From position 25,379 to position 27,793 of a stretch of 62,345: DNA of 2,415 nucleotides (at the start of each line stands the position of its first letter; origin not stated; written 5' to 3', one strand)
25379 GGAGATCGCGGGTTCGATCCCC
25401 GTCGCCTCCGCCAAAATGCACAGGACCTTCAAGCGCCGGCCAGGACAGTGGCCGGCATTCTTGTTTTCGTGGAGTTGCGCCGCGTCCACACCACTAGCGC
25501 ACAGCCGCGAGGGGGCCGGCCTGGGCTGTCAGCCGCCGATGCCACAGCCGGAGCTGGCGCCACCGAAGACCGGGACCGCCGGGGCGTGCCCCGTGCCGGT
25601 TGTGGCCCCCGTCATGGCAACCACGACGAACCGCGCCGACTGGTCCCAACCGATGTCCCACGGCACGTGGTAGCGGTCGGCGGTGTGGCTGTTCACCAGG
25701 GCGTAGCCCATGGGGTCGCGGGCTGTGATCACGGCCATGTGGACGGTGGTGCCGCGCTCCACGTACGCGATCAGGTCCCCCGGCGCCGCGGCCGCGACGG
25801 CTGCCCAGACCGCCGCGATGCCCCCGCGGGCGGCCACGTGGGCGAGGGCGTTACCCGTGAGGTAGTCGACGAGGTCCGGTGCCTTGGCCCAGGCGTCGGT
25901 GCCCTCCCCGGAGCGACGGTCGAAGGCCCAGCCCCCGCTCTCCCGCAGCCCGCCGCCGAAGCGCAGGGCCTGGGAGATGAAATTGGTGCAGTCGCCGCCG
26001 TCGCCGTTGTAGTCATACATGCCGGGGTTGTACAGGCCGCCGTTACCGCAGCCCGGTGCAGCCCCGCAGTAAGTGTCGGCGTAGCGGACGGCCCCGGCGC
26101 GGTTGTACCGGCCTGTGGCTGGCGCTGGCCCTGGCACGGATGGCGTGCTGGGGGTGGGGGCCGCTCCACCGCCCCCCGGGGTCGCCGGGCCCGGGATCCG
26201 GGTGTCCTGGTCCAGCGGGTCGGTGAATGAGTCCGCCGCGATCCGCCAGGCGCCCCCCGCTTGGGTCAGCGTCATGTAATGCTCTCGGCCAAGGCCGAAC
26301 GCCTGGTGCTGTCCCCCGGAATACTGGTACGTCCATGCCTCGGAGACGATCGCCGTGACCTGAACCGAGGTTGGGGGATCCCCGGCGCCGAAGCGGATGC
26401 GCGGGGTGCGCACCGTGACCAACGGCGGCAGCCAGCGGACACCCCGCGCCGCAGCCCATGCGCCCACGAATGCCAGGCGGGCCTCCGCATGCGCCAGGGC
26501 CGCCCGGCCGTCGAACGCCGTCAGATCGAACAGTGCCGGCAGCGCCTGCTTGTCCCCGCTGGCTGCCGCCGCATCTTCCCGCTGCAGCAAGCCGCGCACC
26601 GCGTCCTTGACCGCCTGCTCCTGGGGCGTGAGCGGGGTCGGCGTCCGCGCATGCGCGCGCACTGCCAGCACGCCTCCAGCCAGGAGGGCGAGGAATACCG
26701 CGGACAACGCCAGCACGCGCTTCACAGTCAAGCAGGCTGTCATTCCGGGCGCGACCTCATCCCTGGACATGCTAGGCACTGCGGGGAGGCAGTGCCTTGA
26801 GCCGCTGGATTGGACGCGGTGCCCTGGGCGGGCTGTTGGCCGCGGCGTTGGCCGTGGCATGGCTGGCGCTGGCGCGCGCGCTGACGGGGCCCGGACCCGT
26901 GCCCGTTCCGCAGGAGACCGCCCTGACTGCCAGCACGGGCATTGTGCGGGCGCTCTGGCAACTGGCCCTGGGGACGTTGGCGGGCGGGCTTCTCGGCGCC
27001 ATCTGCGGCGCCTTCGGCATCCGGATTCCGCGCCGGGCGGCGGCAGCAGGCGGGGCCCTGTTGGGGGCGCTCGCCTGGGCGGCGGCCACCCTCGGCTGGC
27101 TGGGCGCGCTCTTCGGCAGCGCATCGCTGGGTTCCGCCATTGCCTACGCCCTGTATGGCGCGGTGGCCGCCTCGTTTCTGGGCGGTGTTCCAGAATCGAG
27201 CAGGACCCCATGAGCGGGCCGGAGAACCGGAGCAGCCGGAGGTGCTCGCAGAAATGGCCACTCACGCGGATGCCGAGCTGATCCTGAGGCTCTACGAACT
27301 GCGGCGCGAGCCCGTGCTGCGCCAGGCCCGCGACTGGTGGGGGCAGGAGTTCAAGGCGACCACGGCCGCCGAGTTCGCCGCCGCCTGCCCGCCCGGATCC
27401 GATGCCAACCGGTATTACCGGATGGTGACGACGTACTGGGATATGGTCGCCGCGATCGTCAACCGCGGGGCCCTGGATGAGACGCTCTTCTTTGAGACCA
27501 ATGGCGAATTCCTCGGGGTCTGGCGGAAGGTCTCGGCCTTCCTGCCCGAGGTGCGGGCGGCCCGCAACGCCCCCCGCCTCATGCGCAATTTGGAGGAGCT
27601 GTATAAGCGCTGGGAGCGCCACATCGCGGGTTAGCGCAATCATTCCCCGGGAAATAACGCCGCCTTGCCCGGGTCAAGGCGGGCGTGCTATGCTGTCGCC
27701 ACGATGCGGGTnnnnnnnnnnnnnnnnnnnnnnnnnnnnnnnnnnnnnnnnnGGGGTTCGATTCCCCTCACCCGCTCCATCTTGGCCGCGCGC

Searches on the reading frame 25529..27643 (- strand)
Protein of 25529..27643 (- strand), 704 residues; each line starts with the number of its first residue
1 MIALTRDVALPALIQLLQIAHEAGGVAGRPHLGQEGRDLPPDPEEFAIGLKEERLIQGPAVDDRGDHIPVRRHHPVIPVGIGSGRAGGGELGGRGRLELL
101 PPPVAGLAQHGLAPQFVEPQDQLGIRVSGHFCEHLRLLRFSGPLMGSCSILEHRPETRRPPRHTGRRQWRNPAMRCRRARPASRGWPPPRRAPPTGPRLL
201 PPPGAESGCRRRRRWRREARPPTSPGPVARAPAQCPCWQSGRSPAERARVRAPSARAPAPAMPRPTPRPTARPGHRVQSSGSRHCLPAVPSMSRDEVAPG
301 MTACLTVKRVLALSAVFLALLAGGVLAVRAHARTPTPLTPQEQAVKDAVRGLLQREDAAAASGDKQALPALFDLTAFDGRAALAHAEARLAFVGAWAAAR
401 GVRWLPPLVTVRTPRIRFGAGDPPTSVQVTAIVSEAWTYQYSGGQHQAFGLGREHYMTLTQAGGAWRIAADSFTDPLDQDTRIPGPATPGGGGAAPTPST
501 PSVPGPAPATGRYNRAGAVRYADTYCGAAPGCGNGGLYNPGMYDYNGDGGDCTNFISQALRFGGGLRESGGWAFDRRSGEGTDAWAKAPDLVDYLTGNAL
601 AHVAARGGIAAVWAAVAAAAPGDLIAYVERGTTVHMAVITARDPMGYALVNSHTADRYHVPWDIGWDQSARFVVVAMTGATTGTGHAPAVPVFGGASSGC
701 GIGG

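Call 50: search_protein_families(library=pfam, proteins=[window:25529-27643:-], max_evalue=0.00001)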
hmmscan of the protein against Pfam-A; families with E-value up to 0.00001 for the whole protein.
window:25529-27643:- (704 aa): 1 family
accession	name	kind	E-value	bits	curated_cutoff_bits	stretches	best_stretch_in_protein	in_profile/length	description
PF12671.13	Amidase_6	-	4.5e-37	128.1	23.2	1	512-673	1-160/163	Putative amidase domain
